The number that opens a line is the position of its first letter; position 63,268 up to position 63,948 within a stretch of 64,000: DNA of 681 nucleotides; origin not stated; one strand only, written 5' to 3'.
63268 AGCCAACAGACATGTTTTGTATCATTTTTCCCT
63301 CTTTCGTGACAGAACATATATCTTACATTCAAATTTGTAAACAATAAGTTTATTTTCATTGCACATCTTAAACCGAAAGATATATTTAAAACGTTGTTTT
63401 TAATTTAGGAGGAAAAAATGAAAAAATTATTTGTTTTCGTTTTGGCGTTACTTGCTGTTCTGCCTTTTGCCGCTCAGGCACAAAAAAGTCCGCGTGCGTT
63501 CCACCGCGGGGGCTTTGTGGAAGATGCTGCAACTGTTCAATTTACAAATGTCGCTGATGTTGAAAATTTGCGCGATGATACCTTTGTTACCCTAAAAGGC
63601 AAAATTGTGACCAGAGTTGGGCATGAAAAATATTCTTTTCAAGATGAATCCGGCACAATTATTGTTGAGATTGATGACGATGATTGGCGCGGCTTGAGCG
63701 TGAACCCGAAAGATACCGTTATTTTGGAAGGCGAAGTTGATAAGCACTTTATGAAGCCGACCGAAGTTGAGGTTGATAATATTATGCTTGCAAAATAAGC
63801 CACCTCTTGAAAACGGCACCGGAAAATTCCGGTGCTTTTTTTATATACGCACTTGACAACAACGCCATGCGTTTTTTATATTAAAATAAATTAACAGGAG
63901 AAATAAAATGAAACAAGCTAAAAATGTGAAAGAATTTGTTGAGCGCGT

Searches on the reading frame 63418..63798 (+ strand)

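Call 88: search_protein_families(library=pfam, proteins=[window:63418-63798:+], max_evalue=0.001)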
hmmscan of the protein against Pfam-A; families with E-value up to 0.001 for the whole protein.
window:63418-63798:+ (126 aa): 1 family
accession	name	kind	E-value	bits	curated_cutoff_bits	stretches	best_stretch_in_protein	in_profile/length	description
PF04076.19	BOF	-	4.1e-24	85.1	25.8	1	28-122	10-101/103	Bacterial OB fold (BOF) protein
